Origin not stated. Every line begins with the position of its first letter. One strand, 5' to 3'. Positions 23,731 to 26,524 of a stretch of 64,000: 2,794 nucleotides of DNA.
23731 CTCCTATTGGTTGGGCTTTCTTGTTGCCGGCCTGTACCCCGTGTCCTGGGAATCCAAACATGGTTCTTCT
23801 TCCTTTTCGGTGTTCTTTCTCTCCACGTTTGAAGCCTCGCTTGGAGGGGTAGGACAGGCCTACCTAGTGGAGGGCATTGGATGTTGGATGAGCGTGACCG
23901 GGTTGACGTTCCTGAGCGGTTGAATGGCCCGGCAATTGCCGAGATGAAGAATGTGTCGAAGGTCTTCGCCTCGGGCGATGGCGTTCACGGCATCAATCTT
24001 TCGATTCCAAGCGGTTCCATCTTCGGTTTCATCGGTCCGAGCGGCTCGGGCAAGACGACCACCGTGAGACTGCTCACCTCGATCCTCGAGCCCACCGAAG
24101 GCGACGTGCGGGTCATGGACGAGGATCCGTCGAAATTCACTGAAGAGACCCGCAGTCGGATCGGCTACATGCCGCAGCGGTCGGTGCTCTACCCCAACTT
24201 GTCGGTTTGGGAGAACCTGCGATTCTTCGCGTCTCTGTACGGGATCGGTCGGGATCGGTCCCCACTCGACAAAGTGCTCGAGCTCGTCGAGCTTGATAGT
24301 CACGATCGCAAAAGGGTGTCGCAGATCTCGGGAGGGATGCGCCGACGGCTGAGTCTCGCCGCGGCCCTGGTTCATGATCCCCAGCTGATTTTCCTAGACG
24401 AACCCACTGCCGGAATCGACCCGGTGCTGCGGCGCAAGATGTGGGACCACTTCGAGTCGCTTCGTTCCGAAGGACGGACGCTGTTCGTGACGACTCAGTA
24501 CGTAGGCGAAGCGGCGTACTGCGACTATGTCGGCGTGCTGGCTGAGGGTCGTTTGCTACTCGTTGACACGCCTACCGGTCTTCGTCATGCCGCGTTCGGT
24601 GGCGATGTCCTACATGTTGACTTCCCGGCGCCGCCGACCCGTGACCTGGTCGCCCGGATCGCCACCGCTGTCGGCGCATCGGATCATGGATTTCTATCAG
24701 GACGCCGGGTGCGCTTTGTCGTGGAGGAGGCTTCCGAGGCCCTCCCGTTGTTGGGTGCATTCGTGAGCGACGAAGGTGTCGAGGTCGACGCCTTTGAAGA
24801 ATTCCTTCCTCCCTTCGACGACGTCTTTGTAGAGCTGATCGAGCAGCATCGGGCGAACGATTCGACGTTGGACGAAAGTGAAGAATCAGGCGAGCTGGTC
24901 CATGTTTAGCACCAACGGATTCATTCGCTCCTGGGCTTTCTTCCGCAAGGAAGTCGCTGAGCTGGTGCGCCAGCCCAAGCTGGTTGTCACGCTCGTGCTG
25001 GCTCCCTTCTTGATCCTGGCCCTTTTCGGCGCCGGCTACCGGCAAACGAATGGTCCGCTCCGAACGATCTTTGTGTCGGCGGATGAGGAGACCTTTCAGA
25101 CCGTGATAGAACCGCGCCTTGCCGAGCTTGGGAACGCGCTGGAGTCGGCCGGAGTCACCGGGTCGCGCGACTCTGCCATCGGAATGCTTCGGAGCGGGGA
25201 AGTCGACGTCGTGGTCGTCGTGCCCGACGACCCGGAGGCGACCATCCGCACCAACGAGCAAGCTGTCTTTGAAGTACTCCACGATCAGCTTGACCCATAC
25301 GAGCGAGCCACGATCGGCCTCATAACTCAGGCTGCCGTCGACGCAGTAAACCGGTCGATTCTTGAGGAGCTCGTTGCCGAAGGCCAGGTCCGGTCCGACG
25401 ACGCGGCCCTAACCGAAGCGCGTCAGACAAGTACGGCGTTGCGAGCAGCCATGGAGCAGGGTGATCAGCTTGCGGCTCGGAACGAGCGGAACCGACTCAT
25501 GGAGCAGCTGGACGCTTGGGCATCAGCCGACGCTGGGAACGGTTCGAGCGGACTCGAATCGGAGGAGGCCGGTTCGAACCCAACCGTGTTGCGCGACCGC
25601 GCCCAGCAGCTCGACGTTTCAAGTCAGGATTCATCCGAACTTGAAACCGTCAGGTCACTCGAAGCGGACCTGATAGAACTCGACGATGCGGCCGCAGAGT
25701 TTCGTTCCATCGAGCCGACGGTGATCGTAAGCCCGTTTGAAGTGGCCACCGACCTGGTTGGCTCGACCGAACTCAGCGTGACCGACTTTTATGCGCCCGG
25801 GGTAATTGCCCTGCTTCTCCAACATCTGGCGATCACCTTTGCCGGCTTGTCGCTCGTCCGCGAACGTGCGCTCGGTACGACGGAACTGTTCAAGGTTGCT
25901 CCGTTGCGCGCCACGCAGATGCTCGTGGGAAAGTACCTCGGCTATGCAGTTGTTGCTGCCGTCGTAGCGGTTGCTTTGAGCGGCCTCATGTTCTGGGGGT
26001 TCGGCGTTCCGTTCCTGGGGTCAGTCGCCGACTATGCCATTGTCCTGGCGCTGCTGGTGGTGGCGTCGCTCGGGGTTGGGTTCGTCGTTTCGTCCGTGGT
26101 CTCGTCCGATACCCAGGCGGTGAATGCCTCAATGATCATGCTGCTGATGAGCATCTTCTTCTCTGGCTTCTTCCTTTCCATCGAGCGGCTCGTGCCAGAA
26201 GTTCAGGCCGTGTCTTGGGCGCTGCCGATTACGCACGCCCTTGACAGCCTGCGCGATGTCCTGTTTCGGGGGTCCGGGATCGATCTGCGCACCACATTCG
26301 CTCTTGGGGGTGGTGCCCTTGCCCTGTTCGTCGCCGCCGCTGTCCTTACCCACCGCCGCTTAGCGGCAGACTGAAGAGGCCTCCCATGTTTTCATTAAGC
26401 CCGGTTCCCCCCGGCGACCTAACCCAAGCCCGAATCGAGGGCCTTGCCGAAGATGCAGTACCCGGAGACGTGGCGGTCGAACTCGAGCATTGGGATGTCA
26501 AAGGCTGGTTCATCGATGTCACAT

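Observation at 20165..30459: Heliorhodopsin embedded in a multi-input partner-switching / sigma-factor signalling neighbourhood (candidate light-responsive stress module)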

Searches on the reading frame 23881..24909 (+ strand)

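Call 3: search_protein_families(library=pfam, proteins=[window:23881-24909:+], max_evalue=0.01)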
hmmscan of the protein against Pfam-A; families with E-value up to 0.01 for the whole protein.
window:23881-24909:+ (342 aa): 4 families
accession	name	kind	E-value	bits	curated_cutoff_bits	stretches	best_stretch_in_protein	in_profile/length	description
PF00005.33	ABC_tran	-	5.6e-32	111.7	25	1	36-177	2-137/137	ABC transporter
PF13304.12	AAA_21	-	1.5e-09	38.8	27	1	146-206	235-298/304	AAA domain, putative AbiEii toxin, Type IV TA system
PF13401.12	AAA_22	-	0.00094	19.9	27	0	50-83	10-33/130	AAA domain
PF13732.12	DrrA1-3_C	-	0.0071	17.5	27.4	0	239-319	10-80/81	ATP-binding protein DrrA1-3-like, C-terminal domain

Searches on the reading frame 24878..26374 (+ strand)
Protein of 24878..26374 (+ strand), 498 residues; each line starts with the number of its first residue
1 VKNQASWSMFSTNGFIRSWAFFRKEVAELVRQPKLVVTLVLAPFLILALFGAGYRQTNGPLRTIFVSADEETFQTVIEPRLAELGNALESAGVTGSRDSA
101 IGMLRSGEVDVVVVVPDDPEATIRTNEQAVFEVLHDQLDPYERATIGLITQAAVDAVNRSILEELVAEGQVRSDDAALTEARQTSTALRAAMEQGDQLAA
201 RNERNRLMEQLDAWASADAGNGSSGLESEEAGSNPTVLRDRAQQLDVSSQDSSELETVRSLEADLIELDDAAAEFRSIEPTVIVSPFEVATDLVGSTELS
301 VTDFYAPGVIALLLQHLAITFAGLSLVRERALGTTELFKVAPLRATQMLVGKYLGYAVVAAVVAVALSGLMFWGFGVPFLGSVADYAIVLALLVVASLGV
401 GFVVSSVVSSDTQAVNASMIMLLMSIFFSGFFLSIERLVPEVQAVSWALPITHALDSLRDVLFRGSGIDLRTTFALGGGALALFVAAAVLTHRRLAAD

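Call 4: search_protein_families(library=pfam, proteins=[window:24878-26374:+], max_evalue=0.01)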
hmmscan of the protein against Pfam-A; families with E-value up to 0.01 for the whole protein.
window:24878-26374:+ (498 aa): 3 families
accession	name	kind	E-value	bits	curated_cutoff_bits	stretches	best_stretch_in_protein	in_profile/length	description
PF12698.13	ABC2_membrane_3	-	5.4e-27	95.2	31.6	1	36-488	4-346/347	ABC-2 family transporter protein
PF01061.29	ABC2_membrane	-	1.3e-21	77.5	26.9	1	304-463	51-211/211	ABC-2 type transporter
PF12679.13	ABC2_membrane_2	-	2.6e-11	43.8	27.2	1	19-486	1-272/283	ABC-2 family transporter protein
